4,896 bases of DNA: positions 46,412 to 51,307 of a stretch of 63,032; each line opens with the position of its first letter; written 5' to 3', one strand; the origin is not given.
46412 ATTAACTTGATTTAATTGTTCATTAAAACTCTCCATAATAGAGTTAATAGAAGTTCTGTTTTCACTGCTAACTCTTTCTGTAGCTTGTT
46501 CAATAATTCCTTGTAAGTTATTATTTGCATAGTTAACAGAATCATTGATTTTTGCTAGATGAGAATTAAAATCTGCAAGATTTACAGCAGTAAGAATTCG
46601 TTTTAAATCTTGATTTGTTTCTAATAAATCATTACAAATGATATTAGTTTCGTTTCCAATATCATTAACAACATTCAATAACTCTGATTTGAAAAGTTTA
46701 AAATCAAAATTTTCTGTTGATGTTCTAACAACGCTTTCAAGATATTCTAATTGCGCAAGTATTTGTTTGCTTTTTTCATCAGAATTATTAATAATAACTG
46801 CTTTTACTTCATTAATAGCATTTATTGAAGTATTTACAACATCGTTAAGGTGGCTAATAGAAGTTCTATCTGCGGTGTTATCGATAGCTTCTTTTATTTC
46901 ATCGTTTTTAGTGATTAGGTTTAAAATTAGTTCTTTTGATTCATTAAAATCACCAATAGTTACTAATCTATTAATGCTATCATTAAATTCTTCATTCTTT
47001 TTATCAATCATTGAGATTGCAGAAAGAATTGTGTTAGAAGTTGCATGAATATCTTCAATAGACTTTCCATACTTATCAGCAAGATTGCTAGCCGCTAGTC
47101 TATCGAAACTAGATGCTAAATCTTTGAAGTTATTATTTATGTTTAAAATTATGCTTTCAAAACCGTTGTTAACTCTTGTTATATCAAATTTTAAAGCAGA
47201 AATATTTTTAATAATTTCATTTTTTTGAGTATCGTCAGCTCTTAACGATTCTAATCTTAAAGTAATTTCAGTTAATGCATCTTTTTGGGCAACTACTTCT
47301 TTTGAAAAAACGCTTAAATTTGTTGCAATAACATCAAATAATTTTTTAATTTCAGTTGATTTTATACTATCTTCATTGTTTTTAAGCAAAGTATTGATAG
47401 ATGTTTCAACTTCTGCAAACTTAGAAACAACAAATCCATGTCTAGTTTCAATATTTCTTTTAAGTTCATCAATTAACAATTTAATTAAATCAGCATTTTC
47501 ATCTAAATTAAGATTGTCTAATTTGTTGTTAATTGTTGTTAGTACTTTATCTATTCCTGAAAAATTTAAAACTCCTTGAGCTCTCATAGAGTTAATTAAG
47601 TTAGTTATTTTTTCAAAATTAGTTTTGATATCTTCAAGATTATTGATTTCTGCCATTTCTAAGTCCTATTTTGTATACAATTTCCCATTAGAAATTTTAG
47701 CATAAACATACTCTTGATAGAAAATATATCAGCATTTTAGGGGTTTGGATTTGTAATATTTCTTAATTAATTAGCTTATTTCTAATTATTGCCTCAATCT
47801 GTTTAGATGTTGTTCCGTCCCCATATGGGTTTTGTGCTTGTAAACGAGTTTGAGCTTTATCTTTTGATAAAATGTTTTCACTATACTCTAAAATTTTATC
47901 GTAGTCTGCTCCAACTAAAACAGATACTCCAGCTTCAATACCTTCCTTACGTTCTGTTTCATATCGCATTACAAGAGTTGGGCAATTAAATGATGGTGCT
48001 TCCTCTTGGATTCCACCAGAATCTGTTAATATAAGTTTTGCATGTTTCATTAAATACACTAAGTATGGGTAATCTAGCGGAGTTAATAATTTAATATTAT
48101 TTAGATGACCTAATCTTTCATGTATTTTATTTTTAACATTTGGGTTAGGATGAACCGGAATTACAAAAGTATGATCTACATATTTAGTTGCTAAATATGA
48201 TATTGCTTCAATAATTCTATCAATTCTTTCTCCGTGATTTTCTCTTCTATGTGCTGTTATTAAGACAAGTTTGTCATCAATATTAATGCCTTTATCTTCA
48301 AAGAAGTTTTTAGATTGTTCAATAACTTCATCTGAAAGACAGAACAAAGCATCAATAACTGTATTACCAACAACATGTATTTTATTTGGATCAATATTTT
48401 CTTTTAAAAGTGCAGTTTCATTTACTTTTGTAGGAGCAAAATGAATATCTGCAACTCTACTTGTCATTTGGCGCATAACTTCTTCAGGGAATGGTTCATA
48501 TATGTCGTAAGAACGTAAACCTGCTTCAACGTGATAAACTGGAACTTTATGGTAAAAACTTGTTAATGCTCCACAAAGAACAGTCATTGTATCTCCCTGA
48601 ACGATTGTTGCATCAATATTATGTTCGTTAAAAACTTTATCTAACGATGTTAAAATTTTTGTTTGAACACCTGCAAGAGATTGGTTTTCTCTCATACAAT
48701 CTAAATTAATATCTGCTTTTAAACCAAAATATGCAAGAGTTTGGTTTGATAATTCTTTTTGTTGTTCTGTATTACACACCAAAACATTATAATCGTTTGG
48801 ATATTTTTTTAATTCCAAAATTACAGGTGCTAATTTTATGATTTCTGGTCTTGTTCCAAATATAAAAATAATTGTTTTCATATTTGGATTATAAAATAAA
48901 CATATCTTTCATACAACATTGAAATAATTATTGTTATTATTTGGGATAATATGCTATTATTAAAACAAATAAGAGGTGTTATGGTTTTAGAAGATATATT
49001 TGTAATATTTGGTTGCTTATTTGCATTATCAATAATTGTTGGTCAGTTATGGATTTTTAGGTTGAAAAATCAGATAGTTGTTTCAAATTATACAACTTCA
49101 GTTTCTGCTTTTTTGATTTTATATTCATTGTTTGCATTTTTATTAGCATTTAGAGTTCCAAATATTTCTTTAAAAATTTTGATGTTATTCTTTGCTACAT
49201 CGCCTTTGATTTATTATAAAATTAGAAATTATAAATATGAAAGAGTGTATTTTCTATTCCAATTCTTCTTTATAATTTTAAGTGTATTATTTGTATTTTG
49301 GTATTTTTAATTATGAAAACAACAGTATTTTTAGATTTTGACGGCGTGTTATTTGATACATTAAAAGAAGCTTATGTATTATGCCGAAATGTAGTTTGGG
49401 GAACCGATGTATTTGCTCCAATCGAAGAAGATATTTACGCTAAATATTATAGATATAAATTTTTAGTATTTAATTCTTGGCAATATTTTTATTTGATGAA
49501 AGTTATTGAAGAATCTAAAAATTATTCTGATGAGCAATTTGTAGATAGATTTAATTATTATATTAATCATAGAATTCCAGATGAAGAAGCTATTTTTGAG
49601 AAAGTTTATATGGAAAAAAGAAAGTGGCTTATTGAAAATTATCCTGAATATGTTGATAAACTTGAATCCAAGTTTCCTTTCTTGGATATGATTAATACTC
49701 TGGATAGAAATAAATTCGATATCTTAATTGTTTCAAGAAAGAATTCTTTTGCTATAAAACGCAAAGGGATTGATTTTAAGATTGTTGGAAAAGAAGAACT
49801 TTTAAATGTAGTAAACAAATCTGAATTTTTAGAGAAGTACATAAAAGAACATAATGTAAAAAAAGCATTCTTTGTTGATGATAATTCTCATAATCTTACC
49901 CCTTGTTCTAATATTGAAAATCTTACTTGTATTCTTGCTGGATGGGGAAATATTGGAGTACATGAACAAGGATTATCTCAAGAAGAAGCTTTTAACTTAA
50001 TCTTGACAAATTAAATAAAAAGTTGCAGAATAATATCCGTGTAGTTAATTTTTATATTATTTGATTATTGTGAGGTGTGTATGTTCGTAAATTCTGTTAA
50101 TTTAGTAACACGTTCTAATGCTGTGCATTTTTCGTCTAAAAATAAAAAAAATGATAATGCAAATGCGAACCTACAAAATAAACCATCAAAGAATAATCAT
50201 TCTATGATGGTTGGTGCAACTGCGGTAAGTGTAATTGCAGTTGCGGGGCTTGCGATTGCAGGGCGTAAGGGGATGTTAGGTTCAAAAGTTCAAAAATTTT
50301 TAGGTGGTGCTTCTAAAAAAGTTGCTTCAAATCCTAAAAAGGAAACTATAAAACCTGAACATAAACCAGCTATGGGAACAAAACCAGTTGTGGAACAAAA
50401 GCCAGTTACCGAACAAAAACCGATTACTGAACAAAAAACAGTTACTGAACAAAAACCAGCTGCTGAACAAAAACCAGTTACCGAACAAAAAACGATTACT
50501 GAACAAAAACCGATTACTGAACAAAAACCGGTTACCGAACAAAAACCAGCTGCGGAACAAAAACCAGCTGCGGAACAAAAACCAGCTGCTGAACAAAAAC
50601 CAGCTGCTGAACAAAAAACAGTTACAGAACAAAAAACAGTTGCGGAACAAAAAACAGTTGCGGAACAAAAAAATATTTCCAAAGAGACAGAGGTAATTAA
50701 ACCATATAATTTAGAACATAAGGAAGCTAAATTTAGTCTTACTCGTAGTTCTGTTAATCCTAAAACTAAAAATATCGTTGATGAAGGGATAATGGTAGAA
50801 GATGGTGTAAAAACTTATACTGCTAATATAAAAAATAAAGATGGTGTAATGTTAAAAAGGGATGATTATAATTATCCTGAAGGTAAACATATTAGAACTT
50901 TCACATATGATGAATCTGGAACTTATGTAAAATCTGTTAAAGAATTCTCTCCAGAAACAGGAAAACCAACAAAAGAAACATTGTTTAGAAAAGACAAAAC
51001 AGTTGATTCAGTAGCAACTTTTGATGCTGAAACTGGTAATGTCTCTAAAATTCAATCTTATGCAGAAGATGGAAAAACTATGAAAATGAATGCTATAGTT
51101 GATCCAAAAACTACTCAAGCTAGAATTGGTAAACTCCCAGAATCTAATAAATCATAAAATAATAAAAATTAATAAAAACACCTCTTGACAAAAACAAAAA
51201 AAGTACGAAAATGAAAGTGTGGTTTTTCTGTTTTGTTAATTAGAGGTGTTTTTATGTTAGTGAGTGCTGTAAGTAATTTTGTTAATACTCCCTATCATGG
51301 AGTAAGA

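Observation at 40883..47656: Giant 2,257-aa end-to-end coiled-coil protein with no export, membrane or catalytic signature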

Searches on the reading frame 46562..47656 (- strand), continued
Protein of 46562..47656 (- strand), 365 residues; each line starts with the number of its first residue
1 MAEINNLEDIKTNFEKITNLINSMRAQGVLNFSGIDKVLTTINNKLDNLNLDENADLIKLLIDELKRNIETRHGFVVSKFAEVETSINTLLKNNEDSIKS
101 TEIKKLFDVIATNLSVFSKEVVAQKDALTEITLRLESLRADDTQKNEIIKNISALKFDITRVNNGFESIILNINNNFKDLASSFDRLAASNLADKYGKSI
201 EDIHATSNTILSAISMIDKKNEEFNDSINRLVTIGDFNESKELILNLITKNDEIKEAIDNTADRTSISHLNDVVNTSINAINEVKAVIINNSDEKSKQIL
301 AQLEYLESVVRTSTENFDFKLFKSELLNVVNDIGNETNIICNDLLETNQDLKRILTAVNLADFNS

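Call 98: find_encoding_contigs(protein=P0317, flank=3000, max_places=1)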
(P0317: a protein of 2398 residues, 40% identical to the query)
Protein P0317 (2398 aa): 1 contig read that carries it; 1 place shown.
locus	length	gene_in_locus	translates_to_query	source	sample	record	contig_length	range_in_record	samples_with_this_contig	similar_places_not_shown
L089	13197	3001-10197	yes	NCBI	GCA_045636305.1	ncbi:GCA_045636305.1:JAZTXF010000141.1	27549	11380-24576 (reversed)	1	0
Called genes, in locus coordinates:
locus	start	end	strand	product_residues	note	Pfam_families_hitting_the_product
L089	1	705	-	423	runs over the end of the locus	PF00438:S-AdoMet_synt_N, PF02772:S-AdoMet_synt_M, PF02773:S-AdoMet_synt_C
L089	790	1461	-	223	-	PF01712:dNK, PF02223:Thymidylate_kin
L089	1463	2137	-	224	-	PF02223:Thymidylate_kin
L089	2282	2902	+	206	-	PF03167:UDG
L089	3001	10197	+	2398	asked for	PF01442:Apolipoprotein (weak)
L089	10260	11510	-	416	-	PF00109:ketoacyl-synt, PF02801:Ketoacyl-synt_C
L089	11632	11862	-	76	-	PF00550:PP-binding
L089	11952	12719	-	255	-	PF00106:adh_short, PF01370:Epimerase (weak), PF08659:KR, PF13561:adh_short_C2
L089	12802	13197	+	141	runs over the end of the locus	-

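Call 99: search_dna_similar(query=window:46562-47656:-, collection=phages, mode=protein, max_evalue=0.001, max_rows=10)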
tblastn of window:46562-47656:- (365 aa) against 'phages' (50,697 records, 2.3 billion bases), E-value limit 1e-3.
No match.

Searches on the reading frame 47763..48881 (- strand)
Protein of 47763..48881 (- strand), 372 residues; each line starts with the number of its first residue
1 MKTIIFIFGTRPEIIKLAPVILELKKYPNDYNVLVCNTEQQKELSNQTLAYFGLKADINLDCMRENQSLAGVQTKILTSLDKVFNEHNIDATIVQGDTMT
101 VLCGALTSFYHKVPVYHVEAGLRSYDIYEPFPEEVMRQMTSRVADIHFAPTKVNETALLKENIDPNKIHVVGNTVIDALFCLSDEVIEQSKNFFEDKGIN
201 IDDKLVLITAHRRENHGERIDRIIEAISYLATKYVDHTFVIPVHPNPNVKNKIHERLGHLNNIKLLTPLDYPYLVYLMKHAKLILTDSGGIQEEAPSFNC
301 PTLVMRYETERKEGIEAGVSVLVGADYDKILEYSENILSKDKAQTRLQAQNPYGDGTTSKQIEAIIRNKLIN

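Call 7: search_protein_families(library=pfam, proteins=[window:47763-48881:-], max_evalue=0.001)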
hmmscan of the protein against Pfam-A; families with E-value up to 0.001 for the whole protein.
window:47763-48881:- (372 aa): 1 family
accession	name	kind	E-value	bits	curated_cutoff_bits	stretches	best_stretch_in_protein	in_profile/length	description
PF02350.25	Epimerase_2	-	5.5e-105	351.5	30.6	1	30-366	8-346/347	UDP-N-acetylglucosamine 2-epimerase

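Call 8: search_protein_families(library=ncbifam, proteins=[window:47763-48881:-], max_evalue=0.001)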
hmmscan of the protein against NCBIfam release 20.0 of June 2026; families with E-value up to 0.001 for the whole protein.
window:47763-48881:- (372 aa): 2 families
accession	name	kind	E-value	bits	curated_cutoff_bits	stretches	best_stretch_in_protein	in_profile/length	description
TIGR00236.1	wecB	equivalog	7.4e-125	416.9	210.15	1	4-368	3-364/366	non-hydrolyzing UDP-N-acetylglucosamine 2-epimerase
TIGR03568.1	NeuC_NnaA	equivalog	3.6e-29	101.8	235.9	1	3-366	2-365/365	UDP-N-acetylglucosamine 2-epimerase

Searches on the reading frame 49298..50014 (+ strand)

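Call 7: search_protein_families(library=pfam, proteins=[window:49298-50014:+], max_evalue=0.001)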
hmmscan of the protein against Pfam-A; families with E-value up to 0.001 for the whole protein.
window:49298-50014:+ (238 aa): 0 families

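Call 8: search_protein_families(library=ncbifam, proteins=[window:49298-50014:+], max_evalue=0.001)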
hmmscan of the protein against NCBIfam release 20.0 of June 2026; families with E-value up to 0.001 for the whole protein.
window:49298-50014:+ (238 aa): 0 families

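Call 82: search_protein_families(library=phrogs, proteins=[window:49298-50014:+], max_evalue=0.001)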
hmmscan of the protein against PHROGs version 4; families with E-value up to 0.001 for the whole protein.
window:49298-50014:+ (238 aa): 1 family
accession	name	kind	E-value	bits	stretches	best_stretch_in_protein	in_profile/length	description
phrog_420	-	unknown function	0.00043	20.9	0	6-213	12-174/267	unknown function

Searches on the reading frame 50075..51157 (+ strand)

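Call 7: search_protein_families(library=pfam, proteins=[window:50075-51157:+], max_evalue=0.001)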
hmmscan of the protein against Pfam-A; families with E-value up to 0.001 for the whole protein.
window:50075-51157:+ (360 aa): 2 families
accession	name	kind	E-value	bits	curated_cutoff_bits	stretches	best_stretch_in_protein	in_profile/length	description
PF10511.15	Cementoin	-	3.7e-20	71.6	27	3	123-151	2-30/30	Trappin protein transglutaminase binding domain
PF11178.13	DUF2963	-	1.6e-10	40.6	22.6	2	264-302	13-51/52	Protein of unknown function (DUF2963)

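Call 8: search_protein_families(library=ncbifam, proteins=[window:50075-51157:+], max_evalue=0.001)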
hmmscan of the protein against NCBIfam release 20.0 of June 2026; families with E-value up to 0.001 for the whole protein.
window:50075-51157:+ (360 aa): 1 family
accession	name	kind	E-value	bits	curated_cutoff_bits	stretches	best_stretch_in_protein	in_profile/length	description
NF033761.1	gliding_GltJ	equivalog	0.00031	20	450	1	25-206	353-526/671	adventurous gliding motility protein GltJ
